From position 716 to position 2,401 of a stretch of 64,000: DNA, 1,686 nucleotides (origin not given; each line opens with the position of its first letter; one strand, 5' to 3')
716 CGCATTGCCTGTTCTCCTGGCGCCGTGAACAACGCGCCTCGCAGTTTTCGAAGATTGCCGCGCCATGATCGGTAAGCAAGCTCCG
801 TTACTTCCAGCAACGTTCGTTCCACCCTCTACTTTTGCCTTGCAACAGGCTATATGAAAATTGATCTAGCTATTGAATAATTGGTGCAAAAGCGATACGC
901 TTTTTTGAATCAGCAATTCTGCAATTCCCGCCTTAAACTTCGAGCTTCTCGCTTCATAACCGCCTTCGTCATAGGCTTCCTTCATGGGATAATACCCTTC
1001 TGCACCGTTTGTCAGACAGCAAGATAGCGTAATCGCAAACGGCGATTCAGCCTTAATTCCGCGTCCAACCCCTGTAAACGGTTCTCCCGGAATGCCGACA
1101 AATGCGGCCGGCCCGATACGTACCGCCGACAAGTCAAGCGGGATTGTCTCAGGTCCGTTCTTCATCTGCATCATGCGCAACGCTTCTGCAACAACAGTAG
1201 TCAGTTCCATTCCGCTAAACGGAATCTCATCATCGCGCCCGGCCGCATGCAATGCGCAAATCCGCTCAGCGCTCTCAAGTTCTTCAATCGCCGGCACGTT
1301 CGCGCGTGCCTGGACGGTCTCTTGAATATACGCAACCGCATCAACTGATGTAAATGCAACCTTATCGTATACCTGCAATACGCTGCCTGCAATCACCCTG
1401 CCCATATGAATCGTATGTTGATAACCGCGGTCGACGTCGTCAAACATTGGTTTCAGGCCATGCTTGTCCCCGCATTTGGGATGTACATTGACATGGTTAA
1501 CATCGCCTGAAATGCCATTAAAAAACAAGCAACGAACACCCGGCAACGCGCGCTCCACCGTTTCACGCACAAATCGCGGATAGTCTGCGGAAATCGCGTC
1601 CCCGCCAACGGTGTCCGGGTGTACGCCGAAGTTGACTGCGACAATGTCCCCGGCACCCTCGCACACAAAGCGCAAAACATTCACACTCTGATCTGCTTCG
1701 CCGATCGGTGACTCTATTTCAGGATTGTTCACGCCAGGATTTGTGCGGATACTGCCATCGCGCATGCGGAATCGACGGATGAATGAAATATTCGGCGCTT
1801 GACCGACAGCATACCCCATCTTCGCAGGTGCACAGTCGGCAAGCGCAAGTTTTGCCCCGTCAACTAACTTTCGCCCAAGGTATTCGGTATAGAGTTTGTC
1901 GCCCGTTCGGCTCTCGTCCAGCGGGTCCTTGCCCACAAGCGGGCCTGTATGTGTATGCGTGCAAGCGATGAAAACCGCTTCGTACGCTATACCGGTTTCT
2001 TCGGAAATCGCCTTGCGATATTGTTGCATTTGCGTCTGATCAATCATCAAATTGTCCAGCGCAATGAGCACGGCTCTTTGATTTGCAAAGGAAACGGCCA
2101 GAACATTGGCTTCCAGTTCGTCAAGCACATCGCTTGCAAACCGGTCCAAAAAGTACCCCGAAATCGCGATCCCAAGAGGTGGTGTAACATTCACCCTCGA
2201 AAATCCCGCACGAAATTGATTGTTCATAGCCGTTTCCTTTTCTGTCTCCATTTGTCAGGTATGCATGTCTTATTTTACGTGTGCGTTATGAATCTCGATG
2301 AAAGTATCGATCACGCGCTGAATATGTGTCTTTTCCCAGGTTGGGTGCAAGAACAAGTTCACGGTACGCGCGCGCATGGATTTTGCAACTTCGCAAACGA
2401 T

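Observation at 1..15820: Glycoside-hydrolase-free locus for catabolism of an N-acetylated amino-glycoside or aminocyclitol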

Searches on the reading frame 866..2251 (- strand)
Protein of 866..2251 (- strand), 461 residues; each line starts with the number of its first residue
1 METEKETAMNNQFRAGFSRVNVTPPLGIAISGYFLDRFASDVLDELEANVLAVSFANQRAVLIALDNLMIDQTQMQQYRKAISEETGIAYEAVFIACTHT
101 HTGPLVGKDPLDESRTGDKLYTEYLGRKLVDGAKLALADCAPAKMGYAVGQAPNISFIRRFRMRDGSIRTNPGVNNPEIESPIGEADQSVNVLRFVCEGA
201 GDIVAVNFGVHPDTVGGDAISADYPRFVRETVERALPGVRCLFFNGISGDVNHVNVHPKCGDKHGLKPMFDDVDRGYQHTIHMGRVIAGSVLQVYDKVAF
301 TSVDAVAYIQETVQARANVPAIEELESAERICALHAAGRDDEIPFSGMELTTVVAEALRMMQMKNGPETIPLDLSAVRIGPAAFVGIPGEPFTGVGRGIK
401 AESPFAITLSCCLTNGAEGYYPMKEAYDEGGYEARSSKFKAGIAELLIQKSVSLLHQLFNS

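Call 3: search_protein_families(library=pfam, proteins=[window:866-2251:-])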
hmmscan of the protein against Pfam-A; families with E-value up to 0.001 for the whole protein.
window:866-2251:- (461 aa): 0 families

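Call 6: search_protein_families(library=pfam, proteins=[window:866-2251:-], max_evalue=0.1)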
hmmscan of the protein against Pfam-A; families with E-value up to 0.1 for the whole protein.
window:866-2251:- (461 aa): 1 family
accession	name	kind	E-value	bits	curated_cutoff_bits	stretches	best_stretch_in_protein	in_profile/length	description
PF04734.18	Ceramidase_alk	-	0.0015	17.7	32.1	1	56-104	48-98/509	Neutral/alkaline non-lysosomal ceramidase, N-terminal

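Call 7: search_protein_families(library=ncbifam, proteins=[window:866-2251:-], max_evalue=0.01)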
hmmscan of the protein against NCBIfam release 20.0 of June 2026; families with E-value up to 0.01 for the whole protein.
window:866-2251:- (461 aa): 0 families

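Call 8: find_encoding_contigs(protein=window:866-2251:-, flank=10000, max_places=6)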
Protein window:866-2251:- (461 aa): no gene with exactly this product is on record in the collection.

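Call 10: find_encoding_contigs(protein=window:866-2227:-, flank=10000, max_places=6)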
Protein window:866-2227:- (453 aa): no gene with exactly this product is on record in the collection.

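Call 11: search_solved_structures(query=window:866-2227:-, max_evalue=1)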
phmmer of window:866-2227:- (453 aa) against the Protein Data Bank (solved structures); distinct sequences matched with E-value up to 1: 2.
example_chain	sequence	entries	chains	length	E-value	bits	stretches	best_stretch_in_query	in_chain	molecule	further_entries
1tu1_A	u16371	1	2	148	0.035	16.2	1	168-232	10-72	hypothetical protein PA0094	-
6xrf_A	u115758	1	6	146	0.036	16.1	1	168-232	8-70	Effector EagT6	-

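Call 15: find_homologous_proteins(query=window:866-2227:-)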
Query window:866-2227:- (453 aa): 5780 proteins with E <= 0.001 among 8000 candidates; the best 120 are listed.
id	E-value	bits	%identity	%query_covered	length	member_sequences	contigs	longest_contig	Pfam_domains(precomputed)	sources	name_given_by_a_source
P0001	0.0e+0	1025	100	100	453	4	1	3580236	-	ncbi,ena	-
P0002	7.3e-218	742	72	98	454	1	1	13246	-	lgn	-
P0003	1.3e-214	731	72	99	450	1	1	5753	-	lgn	-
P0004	2.1e-209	714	70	99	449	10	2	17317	-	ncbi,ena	-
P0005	3.6e-208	710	70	98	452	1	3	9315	-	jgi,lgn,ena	-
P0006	4.9e-208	709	70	99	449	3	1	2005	-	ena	-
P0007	4.9e-208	709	69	99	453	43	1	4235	-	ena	-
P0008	2.0e-201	688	68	99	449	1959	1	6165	-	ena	-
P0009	1.9e-199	681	66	98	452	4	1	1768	-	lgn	-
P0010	1.1e-198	679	66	99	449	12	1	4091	-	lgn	-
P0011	8.9e-196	669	65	99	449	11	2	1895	-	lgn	-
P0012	2.9e-194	664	65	99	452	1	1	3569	-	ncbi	-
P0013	3.1e-193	661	65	99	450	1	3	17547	-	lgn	-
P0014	2.1e-191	655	65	99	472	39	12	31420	-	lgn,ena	-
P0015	2.0e-190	651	63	99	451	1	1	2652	PF04734.19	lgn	-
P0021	2.7e-176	605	59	99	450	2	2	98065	-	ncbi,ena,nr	ncbi:MAG: hypothetical protein HFF17_03645 [Oscillospiraceae bacterium]|nr:hypothetical protein [Osc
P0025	2.6e-174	598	57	99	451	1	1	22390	PF04734.19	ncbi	-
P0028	9.4e-173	593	60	96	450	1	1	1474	PF04734.19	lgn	-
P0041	3.0e-164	565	55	99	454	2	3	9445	PF04734.19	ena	-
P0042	3.2e-164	565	57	99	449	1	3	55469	PF04734.19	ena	-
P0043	6.2e-164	564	56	99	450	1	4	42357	PF04734.19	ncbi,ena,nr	ncbi:MAG: hypothetical protein IJ408_04390 [Clostridia bacterium]|nr:hypothetical protein [Clostridi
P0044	1.0e-163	563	57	99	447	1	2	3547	PF04734.19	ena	-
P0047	1.3e-162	560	56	99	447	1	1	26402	PF04734.19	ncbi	-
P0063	5.9e-161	554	56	99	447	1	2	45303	PF04734.19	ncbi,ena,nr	ncbi:MAG: hypothetical protein IJX03_02870 [Clostridia bacterium]|nr:hypothetical protein [Clostridi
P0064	6.4e-161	554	54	99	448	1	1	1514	PF04734.19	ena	-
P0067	1.3e-160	553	56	99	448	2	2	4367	PF09843.15,PF04734.19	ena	-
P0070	1.8e-160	553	56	99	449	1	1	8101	PF04734.19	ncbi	-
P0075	2.9e-160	552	56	99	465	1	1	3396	PF04734.19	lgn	-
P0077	3.3e-160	552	55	99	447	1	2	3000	PF04734.19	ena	-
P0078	3.5e-160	552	54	100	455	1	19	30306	PF04734.19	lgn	-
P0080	5.2e-160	551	54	99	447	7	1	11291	PF04734.19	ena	-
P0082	8.1e-160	551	55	99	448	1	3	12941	PF04734.19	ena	-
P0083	8.6e-160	550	55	99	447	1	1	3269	PF04734.19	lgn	-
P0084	8.6e-160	550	56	99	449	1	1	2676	PF04734.19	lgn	-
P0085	1.0e-159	550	55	99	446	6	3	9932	PF04734.19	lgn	-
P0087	1.5e-159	550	55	99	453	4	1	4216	PF04734.19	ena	-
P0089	1.8e-159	549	53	100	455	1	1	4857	PF04734.19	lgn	-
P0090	1.8e-159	549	54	99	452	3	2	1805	PF04734.19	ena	-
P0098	4.1e-159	548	54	99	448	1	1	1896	PF04734.19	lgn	-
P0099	4.2e-159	548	55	98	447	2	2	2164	PF04734.19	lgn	-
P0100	4.3e-159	548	56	98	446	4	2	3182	PF04734.19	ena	-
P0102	5.1e-159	548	55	99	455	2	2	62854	PF04734.19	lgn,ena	-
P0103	5.7e-159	548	54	99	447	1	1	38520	PF04734.19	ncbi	-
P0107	9.9e-159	547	56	98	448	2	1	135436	PF04734.19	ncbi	-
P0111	1.2e-158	547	55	99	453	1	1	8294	PF04734.19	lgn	-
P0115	1.3e-158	547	55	99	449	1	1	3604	PF04734.19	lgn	-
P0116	1.3e-158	547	55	99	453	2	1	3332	PF04734.19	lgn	-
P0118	1.4e-158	546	55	99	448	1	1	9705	PF04734.19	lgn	-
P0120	1.7e-158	546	54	99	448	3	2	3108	PF04734.19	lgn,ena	-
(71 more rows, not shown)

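Call 16: find_encoding_contigs(protein=P0001, flank=10000, max_places=4)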
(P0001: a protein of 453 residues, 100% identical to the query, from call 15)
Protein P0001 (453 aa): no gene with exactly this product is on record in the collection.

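Call 17: list_cluster_members(proteins=[P0001, P0021, P0004])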
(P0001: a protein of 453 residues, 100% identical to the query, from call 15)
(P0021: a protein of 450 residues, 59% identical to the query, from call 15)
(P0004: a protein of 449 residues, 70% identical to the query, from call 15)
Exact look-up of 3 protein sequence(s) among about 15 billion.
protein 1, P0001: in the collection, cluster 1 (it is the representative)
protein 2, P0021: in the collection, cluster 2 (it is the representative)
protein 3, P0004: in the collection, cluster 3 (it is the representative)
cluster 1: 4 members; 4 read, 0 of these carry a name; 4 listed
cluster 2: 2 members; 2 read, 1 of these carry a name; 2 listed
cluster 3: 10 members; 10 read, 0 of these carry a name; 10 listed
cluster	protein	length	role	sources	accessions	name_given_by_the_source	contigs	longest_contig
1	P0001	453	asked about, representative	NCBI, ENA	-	-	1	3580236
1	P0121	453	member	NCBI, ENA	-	-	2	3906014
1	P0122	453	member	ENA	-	-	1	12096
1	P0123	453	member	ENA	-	-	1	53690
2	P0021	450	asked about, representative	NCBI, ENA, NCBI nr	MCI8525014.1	MAG: hypothetical protein HFF17_03645 [Oscillospiraceae bacterium] | hypothetical protein [Oscillospiraceae bacterium]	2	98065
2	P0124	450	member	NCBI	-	-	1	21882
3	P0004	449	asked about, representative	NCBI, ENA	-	-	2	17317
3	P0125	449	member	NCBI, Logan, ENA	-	-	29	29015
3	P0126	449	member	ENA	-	-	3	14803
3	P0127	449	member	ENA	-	-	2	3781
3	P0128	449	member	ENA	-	-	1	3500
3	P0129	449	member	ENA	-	-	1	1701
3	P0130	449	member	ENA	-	-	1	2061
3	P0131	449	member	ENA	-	-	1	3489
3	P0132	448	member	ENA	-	-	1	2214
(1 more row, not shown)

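Call 19: find_related_loci(query=A1, collection=genome_contigs, flank=10000)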
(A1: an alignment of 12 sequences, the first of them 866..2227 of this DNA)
Query A1 (453 aa) in genome_contigs; peptide patterns used: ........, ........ (x = any residue, [..] = any of these).
599 stretches matched a pattern (row limit reached: there are more); 564 encode a relative of the query (tblastn E <= 1e-3); the best 80 are kept; 80 distinct loci.
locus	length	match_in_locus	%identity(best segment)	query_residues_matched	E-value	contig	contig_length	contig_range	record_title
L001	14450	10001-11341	70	4-450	0e+0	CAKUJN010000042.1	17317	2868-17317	MAG: uncultured Oscillospiraceae bacterium isolate REFINED_METABAT215_TOP10_CONTIGS_1500_ASSEMBLY_K77_MERGED__Hadza_MoBi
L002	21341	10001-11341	68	4-450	0e+0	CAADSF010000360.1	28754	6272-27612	MAG TPA_asm: uncultured Oscillospiraceae bacterium, isolate HGM13073, WGS project CAADSF010000000 data, contig: SRS82061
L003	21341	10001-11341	68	4-450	0e+0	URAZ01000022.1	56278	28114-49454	uncultured Clostridiales bacterium isolate UMGS830 genome assembly, contig: NODE_225_length_56278_cov_10.968399, whole g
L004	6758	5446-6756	66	3-439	0e+0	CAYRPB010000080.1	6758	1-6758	MAG TPA_asm: uncultured Clostridia bacterium isolate SRP225648_co1_661 genome assembly, contig: NODE_28848_length_6758_c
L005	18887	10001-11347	65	5-453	0e+0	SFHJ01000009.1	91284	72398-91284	MAG: Clostridiales bacterium isolate W1P1.016 Contig186, whole genome shotgun sequence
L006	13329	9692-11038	65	5-453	0e+0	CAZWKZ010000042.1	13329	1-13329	MAG TPA_asm: uncultured Oscillospiraceae bacterium isolate SRP222994_co1_549 genome assembly, contig: NODE_9816_length_1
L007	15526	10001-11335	65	5-450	0e+0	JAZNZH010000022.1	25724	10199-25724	MAG: Faecousia sp. isolate T1900044769_TS20190235.MAGScoT_cleanbin_000023 SGB_2440_k141_549226, whole genome shotgun seq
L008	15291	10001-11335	63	5-450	0e+0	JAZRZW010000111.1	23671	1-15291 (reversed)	MAG: Faecousia sp. isolate T1900044943_TS20190409.MAGScoT_cleanbin_000054 SGB_3473_k141_4661952, whole genome shotgun se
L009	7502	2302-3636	63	5-450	0e+0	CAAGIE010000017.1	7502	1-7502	MAG TPA_asm: uncultured Oscillospiraceae bacterium, isolate HGM13043, WGS project CAAGIE010000000 data, contig: SRS47628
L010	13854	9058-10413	60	2-453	0e+0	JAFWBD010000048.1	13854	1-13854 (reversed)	MAG: Clostridia bacterium isolate RGIG5579 Sheep_Colon.Co__c2154356, whole genome shotgun sequence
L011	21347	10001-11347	59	3-450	0e+0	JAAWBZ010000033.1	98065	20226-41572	MAG: Oscillospiraceae bacterium isolate ABMPRH_155_1 k141_498767, whole genome shotgun sequence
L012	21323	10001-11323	57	7-450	1e-170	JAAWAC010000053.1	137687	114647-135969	MAG: Lachnospiraceae bacterium isolate ABMPRH_277_0 k141_1243559, whole genome shotgun sequence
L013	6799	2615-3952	56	3-450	4e-169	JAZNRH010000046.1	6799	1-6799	MAG: Eubacteriales bacterium isolate T1900044818_TS20190284.MAGScoT_cleanbin_000028 SGB_2828_k141_3897272, whole genome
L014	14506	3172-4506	55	3-450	5e-167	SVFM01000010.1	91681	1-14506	MAG: Lachnospiraceae bacterium isolate SIG332 NODE_5991_length_91681_cov_3.182308, whole genome shotgun sequence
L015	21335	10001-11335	56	3-450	9e-167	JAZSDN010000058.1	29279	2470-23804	MAG: Clostridia bacterium isolate T1900044598_TS20190064.MAGScoT_cleanbin_000004 SGB_673_k141_487797, whole genome shotg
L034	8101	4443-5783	56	3-450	1e-159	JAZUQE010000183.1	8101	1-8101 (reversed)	MAG: Faecousia sp. isolate T1900044860_TS20190326.MAGScoT_cleanbin_000019 SGB_3096_k141_2066817, whole genome shotgun se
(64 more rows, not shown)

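Call 24: search_protein_families(library=pfam, proteins=[L034:184-2316:-, L034:5801-6937:+, L034:6940-7911:+, L002:11388-12839:+, L002:12897-14063:+, L002:14325-15389:-, L002:15386-17332:-, L002:17268-18779:-, L002:19840-21333:-], max_evalue=0.01)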
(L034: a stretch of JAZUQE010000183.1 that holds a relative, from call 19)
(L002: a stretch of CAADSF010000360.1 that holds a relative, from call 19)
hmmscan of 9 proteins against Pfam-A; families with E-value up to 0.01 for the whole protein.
L034:184-2316:- (710 aa): 1 family
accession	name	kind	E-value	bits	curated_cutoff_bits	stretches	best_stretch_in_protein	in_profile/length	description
PF07833.16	Cu_amine_oxidN1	-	0.001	19.4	24.2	1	89-173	13-99/108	Copper amine oxidase N-terminal domain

L034:5801-6937:+ (378 aa): 2 families
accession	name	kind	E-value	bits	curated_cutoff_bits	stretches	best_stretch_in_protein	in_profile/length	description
PF01979.26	Amidohydro_1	-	1.3e-17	64.5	25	1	53-377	2-344/345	Amidohydrolase family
PF07969.17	Amidohydro_3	-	3.1e-12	47.1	29.7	2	322-363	403-445/472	Amidohydrolase family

L034:6940-7911:+ (323 aa): 0 families

L002:11388-12839:+ (483 aa): 3 families
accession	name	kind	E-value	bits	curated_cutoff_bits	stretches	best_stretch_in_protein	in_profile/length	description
PF19263.5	DUF5906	-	1.4e-11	45.4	27.6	1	125-231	1-108/114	Family of unknown function (DUF5906)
PF00519.23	PPV_E1_C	-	1.1e-09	38.3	26.5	1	119-254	118-249/289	Papillomavirus helicase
PF08706.16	D5_N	-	0.0003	21.5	22.4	1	41-94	93-143/145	D5 N terminal like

L002:12897-14063:+ (388 aa): 4 families
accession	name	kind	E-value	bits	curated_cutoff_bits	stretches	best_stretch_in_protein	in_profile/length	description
PF00589.27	Phage_integrase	-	8.2e-14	52.2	27.1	1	193-369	25-169/172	Phage integrase family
PF14659.12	Phage_int_SAM_3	-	6.5e-09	36.3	22.6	1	73-122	10-57/58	Phage integrase, N-terminal SAM-like domain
PF22022.2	Phage_int_M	-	1.6e-08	35.1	27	1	85-157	19-91/96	Phage integrase central domain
PF13495.12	Phage_int_SAM_4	-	0.00014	22.6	27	1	96-147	27-80/85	Phage integrase, N-terminal SAM-like domain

L002:14325-15389:- (354 aa): 1 family
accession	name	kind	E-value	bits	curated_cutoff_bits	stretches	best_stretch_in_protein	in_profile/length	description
PF12725.13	DUF3810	-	1.7e-88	297.4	28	1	40-346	7-311/311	Protein of unknown function (DUF3810)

L002:15386-17332:- (648 aa): 0 families

L002:17268-18779:- (503 aa): 0 families

L002:19840-21333:- (497 aa): 0 families

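Call 33: find_encoding_contigs(protein=P0121, flank=10000, max_places=4)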
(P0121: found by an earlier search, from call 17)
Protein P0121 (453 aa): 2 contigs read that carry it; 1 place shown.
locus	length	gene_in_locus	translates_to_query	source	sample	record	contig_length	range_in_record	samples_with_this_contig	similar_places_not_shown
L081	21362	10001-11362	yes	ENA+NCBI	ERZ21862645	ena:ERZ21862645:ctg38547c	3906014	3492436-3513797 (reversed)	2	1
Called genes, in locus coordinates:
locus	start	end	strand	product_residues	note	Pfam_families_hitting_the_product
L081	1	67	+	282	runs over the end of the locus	PF01261:AP_endonuc_2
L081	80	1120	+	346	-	PF01408:GFO_IDH_MocA, PF22725:GFO_IDH_MocA_C3, PF02894:GFO_IDH_MocA_C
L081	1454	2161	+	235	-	PF02585:PIG-L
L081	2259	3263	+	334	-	PF02653:BPD_transp_2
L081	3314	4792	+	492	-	PF00005:ABC_tran, PF13304:AAA_21 (faint), PF00005:ABC_tran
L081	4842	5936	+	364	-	PF13407:Peripla_BP_4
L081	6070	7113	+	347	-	PF01408:GFO_IDH_MocA, PF02894:GFO_IDH_MocA_C, PF22725:GFO_IDH_MocA_C3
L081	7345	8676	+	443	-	PF01041:DegT_DnrJ_EryC1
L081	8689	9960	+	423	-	PF00155:Aminotran_1_2, PF01041:DegT_DnrJ_EryC1, PF01212:Beta_elim_lyase (weak), PF00266:Aminotran_5, PF01053:Cys_Met_Meta_PP (weak)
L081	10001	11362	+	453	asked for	-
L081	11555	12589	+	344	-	PF00294:PfkB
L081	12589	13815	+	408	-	PF01232:Mannitol_dh, PF08125:Mannitol_dh_C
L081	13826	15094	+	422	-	PF08240:ADH_N, PF00107:ADH_zinc_N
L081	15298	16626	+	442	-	PF03572:Peptidase_S41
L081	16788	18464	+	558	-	PF01943:Polysacc_synt, PF01554:MatE (weak), PF03023:MurJ, PF01554:MatE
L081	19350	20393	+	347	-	PF00356:LacI, PF01381:HTH_3 (weak), PF00532:Peripla_BP_1, PF13377:Peripla_BP_3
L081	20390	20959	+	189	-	PF00702:Hydrolase (faint), PF08645:PNK3P (weak), PF13242:Hydrolase_like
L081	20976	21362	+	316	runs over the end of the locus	PF00528:BPD_transp_1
